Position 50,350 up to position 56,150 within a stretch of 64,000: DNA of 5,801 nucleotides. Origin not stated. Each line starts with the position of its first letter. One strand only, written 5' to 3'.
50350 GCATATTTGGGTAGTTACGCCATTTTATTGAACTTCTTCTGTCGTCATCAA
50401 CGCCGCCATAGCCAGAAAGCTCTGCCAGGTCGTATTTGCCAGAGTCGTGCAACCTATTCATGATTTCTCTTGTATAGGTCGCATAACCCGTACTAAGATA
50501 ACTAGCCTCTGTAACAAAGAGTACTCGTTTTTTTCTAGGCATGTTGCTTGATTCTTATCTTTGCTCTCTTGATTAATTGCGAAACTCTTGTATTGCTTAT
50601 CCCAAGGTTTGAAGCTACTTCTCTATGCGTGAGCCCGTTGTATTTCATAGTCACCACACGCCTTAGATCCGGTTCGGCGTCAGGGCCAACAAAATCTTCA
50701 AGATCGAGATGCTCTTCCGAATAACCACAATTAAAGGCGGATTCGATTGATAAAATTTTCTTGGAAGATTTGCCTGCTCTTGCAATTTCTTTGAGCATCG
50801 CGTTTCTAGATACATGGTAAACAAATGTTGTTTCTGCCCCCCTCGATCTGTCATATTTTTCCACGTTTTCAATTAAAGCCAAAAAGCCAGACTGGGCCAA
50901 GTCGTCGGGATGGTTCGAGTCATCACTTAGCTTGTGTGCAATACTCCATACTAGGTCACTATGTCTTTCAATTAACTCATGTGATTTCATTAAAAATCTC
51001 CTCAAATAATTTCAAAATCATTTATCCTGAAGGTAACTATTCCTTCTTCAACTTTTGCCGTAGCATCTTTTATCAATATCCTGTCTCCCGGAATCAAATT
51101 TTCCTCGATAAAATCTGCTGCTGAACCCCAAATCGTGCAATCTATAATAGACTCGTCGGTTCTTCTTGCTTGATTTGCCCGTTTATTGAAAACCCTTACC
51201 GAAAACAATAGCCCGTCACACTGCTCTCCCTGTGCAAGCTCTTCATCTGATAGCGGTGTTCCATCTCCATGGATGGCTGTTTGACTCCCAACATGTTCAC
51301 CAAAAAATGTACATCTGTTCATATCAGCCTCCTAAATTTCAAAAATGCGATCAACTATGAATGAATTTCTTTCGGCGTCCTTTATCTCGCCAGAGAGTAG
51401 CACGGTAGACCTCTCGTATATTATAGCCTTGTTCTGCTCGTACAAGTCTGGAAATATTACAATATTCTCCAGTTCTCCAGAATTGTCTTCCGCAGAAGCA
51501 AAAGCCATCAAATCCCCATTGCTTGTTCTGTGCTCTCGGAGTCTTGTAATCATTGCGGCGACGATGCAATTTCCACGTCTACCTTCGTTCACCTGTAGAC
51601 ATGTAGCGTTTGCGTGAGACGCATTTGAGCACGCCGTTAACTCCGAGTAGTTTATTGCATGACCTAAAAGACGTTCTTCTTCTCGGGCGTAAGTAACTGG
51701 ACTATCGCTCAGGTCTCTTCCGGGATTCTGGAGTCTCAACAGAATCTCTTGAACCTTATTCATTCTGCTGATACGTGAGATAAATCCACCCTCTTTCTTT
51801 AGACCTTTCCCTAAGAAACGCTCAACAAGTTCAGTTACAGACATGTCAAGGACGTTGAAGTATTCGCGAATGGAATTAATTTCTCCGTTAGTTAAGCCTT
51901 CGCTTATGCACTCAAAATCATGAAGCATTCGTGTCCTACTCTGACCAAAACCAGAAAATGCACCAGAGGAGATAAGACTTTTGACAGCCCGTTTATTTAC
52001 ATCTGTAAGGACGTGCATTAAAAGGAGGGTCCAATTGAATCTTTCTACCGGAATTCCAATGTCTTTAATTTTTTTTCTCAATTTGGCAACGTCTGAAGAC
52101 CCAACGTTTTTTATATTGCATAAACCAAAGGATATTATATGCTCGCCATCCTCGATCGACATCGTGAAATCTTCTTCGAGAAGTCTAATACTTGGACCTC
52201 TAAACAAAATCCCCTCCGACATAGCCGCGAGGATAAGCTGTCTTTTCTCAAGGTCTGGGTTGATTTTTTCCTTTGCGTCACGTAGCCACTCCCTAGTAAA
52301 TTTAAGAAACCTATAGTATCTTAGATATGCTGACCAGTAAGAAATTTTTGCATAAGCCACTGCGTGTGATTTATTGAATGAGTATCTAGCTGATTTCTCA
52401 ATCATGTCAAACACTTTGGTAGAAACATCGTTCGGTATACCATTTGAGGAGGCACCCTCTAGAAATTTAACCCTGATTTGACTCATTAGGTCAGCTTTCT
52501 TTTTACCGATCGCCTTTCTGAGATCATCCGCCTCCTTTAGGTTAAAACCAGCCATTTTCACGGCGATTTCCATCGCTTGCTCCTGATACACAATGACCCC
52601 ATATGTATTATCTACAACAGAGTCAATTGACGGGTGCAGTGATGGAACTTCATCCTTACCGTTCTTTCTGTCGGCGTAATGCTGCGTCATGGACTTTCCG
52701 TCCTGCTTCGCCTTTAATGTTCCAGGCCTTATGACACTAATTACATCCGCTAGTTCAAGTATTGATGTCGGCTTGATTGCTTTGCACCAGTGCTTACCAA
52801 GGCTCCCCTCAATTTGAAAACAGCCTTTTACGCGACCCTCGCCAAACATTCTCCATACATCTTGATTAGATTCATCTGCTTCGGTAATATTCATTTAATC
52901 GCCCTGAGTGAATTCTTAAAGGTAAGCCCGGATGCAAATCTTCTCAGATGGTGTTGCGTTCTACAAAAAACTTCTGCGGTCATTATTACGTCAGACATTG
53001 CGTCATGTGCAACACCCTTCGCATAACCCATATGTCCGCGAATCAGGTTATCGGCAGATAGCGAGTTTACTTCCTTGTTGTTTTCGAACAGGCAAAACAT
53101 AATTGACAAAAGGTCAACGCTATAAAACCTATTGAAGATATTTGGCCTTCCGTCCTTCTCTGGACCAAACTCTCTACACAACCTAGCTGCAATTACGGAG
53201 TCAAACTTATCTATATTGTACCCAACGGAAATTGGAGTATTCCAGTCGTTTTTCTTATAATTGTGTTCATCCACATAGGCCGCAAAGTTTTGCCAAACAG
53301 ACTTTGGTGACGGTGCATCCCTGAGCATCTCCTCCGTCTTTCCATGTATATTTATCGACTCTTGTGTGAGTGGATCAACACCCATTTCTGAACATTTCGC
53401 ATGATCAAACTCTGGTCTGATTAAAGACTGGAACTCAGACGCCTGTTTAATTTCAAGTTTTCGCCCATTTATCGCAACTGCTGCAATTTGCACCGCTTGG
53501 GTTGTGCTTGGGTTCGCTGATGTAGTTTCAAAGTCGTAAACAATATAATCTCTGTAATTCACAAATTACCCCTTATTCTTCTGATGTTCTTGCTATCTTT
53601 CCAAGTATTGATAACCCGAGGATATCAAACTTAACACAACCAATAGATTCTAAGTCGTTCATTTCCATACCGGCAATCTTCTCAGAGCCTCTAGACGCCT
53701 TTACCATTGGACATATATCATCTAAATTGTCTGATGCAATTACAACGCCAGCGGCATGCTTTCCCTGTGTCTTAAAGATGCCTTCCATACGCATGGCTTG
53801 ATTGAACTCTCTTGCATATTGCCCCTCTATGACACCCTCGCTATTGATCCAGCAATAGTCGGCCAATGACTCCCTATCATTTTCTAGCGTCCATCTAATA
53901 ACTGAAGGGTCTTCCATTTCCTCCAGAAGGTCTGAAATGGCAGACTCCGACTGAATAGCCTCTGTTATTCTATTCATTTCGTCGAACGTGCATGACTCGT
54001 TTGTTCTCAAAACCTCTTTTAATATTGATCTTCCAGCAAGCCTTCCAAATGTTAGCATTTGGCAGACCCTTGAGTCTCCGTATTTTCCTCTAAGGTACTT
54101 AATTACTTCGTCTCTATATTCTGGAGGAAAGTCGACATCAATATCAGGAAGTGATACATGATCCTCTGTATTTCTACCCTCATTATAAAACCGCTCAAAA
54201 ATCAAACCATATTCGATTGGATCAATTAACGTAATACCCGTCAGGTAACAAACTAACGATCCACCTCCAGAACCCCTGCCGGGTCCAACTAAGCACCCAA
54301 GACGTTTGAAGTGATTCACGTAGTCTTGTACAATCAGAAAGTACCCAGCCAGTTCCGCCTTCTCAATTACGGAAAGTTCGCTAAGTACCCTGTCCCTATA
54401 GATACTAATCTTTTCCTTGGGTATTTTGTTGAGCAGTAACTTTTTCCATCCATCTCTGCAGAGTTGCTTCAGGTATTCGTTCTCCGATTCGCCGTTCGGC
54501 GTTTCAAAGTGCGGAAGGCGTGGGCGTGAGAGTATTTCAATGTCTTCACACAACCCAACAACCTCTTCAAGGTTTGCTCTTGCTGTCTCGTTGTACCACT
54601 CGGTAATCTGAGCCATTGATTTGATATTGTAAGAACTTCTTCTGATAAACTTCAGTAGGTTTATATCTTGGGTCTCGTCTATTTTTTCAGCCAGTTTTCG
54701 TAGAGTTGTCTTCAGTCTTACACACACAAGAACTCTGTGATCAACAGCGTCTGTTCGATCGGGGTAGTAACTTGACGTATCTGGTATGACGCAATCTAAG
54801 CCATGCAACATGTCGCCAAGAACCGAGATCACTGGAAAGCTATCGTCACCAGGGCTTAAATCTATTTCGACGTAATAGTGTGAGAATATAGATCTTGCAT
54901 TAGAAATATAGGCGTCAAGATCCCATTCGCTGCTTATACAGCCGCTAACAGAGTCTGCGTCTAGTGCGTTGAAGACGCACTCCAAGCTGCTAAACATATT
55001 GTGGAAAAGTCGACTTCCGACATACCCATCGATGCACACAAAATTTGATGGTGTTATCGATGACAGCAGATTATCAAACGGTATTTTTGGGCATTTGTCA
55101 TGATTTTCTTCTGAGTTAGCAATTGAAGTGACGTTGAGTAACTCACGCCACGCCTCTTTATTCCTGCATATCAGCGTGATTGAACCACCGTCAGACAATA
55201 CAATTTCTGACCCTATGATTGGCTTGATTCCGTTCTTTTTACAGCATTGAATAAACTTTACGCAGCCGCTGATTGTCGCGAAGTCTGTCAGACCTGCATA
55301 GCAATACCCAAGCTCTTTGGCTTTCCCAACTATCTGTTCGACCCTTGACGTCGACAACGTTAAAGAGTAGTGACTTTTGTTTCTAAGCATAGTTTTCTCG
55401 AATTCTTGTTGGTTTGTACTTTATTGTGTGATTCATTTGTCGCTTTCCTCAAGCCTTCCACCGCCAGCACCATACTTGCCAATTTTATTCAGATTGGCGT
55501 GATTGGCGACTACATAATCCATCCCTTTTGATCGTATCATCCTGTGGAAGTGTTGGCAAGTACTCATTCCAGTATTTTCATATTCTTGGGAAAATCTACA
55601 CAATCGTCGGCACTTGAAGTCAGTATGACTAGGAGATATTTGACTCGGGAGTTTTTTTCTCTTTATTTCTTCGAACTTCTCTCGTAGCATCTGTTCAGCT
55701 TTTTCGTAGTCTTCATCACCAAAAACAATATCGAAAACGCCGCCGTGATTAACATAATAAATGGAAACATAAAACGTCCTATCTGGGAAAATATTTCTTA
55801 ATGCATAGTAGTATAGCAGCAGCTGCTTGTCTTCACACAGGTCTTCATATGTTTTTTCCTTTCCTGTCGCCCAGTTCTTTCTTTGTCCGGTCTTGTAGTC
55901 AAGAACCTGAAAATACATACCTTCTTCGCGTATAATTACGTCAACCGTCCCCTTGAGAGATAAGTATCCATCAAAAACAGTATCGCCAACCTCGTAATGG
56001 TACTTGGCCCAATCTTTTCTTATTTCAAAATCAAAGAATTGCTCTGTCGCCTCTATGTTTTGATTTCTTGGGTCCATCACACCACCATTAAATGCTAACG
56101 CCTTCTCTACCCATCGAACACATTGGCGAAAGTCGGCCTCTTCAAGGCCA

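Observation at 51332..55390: DnaE (Pol III alpha) split into two genes within the palm domain, with a DnaQ-like proofreading exonuclease gene in the gap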

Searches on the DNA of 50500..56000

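Call 43: search_rna_families(source=window, start=50500, end=56000, threshold=evalue, max_evalue=1)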
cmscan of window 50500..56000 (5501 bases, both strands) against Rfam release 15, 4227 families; matches with E-value up to 1: 0.
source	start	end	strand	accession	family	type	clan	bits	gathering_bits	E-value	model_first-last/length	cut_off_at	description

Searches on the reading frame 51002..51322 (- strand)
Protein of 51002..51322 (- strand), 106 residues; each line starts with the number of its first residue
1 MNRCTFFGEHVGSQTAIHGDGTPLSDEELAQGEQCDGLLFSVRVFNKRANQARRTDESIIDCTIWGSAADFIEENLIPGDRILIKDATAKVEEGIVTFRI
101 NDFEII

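Call 3: search_protein_families(library=pfam, proteins=[window:51002-51322:-], max_evalue=0.01)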
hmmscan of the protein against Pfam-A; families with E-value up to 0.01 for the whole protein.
window:51002-51322:- (106 aa): 2 families
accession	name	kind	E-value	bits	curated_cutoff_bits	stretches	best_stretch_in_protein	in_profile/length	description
PF00436.31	SSB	-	0.00012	22.6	26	1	40-85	28-75/104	Single-strand binding protein family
PF01336.31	tRNA_anti-codon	-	0.0078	16.6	27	0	56-106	25-75/75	OB-fold nucleic acid binding domain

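Call 17: search_protein_families(library=phrogs, proteins=[window:51002-51322:-], max_evalue=0.001)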
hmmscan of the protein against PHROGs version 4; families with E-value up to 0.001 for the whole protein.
window:51002-51322:- (106 aa): 0 families

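Call 66: search_protein_families(library=ncbifam, proteins=[window:51002-51322:-], max_evalue=0.001)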
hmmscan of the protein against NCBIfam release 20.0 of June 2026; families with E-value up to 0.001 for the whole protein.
window:51002-51322:- (106 aa): 0 families
